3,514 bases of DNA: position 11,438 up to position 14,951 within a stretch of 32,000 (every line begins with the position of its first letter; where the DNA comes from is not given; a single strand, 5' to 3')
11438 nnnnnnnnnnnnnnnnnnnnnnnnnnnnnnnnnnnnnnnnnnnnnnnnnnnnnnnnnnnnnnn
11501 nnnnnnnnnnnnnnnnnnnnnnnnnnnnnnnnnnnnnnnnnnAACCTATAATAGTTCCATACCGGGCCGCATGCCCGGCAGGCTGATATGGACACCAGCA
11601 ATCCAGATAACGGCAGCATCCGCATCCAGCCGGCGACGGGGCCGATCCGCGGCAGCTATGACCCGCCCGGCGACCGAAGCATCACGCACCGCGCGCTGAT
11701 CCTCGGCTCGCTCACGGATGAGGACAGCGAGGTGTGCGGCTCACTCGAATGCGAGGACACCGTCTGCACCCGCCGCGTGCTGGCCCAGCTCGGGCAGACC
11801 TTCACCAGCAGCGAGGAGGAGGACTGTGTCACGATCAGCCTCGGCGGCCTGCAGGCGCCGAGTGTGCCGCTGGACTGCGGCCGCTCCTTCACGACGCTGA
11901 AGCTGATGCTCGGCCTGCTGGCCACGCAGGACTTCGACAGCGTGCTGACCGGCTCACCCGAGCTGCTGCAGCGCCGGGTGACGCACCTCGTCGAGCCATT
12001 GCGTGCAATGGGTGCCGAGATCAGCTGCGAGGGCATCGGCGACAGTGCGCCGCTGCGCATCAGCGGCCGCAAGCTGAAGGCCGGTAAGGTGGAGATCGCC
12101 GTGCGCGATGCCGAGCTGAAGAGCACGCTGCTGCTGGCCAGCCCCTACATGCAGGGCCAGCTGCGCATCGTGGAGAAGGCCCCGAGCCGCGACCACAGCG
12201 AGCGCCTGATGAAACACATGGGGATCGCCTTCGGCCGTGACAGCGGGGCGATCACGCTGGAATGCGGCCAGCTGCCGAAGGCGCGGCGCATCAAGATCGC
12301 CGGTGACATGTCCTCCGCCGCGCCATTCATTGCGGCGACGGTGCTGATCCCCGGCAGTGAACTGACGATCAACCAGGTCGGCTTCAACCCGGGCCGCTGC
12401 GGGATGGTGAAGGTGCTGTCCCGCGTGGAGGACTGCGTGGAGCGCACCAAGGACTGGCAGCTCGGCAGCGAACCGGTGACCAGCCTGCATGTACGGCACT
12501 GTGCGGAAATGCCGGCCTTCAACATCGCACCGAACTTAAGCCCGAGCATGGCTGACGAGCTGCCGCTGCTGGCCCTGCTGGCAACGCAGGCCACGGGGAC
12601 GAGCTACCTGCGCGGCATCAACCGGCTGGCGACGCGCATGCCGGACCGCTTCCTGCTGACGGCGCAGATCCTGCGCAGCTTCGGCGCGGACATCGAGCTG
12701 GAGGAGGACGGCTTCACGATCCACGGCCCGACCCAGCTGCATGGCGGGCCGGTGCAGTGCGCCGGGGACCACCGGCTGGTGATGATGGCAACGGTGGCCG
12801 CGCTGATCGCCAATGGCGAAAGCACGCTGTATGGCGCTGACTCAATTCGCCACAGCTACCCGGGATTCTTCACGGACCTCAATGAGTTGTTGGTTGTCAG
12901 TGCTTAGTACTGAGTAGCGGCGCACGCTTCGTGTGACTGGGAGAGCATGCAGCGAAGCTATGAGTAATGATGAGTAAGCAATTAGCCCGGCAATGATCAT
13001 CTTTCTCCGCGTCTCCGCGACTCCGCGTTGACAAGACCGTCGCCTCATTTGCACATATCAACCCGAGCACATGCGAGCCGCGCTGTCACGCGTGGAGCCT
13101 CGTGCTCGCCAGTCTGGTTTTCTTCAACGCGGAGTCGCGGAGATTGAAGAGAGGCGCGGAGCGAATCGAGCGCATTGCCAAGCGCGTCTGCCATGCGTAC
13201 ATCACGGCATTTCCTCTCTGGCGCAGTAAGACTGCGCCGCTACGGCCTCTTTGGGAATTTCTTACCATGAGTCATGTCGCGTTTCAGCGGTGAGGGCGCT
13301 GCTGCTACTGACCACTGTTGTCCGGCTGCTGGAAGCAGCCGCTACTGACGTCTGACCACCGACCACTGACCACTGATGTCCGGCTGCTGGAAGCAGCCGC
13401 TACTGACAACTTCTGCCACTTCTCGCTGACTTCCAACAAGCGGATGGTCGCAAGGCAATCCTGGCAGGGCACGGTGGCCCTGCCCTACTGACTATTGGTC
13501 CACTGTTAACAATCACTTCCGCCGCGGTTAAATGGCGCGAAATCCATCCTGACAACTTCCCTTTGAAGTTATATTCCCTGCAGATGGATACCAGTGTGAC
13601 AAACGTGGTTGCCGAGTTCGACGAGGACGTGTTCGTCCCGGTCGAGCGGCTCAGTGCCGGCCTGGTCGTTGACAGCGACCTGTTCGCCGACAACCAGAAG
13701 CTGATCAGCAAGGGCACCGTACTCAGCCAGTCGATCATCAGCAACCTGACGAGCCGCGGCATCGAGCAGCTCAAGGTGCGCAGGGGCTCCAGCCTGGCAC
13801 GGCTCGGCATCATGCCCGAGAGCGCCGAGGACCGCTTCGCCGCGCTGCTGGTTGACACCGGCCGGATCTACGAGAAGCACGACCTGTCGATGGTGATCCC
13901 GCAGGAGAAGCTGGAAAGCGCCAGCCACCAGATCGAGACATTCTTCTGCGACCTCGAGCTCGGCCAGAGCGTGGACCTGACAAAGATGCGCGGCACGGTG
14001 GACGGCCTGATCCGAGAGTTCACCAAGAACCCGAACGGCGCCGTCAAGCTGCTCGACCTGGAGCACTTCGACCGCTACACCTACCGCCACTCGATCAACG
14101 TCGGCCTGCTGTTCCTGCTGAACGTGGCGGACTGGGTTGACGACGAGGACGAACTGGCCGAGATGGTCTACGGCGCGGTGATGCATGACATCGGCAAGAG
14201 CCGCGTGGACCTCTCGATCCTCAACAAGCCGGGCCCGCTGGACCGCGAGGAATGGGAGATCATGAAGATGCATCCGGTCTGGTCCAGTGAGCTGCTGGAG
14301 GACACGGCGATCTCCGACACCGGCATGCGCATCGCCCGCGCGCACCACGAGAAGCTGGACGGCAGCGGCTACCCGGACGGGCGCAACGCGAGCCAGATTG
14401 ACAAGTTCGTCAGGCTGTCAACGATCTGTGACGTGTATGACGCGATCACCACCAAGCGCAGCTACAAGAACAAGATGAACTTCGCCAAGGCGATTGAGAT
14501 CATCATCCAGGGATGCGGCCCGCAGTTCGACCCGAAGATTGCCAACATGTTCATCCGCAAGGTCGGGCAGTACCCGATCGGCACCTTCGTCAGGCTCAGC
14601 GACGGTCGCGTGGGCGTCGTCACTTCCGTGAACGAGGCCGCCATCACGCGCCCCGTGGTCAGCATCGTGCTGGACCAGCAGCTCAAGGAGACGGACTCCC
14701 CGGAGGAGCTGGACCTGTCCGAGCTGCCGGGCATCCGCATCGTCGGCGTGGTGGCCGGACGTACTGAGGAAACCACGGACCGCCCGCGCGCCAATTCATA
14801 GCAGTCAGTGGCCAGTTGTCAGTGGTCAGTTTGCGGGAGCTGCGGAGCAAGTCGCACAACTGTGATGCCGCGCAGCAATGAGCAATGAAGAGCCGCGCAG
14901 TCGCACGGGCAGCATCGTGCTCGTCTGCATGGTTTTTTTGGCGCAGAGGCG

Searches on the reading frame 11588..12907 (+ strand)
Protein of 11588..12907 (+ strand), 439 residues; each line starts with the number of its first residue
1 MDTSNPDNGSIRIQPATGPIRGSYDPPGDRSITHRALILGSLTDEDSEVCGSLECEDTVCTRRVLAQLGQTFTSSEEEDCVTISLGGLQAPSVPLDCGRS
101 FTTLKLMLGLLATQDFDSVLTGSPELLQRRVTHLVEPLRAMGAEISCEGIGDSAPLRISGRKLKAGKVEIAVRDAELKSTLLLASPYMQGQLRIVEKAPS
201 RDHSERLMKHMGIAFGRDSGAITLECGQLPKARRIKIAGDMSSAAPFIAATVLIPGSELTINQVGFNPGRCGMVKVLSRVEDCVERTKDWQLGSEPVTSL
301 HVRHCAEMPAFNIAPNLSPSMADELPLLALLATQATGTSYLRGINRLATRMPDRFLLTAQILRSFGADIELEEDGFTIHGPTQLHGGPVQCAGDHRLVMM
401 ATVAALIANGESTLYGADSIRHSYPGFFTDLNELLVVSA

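Call 9: search_protein_families(library=pfam, proteins=[window:11588-12907:+])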
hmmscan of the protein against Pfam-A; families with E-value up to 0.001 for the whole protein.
window:11588-12907:+ (439 aa): 1 family
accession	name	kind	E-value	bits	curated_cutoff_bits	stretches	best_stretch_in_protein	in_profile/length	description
PF00275.25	EPSP_synthase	-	5e-81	273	22.8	1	18-431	5-417/417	EPSP synthase (3-phosphoshikimate 1-carboxyvinyltransferase)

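Call 20: find_encoding_contigs(protein=window:11588-12907:+, flank=1000, max_places=4)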
Protein window:11588-12907:+ (439 aa): 8 contigs read that carry it; 2 places shown.
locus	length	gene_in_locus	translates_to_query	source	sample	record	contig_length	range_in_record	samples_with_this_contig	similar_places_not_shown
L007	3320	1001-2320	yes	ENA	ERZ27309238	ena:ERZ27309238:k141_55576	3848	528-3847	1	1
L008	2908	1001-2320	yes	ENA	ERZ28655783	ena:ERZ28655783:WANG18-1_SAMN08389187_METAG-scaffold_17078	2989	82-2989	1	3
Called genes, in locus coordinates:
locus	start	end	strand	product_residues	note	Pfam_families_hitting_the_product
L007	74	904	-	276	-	-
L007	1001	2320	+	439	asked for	PF00275:EPSP_synthase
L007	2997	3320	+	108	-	?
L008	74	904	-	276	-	-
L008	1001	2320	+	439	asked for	PF00275:EPSP_synthase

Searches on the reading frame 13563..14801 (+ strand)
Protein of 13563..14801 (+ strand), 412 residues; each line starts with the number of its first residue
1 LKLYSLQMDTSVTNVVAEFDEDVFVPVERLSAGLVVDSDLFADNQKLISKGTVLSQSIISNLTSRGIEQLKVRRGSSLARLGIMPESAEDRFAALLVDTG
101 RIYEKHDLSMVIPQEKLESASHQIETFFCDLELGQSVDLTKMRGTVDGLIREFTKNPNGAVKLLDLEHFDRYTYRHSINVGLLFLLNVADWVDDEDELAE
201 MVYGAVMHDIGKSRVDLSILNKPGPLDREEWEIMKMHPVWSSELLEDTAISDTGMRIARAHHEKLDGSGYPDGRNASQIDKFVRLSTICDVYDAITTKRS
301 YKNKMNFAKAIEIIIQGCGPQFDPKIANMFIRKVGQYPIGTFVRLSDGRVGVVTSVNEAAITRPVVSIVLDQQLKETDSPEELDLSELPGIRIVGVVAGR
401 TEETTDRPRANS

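Call 9: search_protein_families(library=pfam, proteins=[window:13563-14801:+])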
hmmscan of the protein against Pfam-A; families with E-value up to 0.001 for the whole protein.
window:13563-14801:+ (412 aa): 2 families
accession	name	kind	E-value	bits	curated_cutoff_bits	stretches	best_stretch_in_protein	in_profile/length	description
PF13487.12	HD_5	-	1.5e-18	67.6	27.2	1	194-326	35-170/170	HD domain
PF01966.28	HD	-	2.2e-11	44.5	22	1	173-294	1-115/116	HD domain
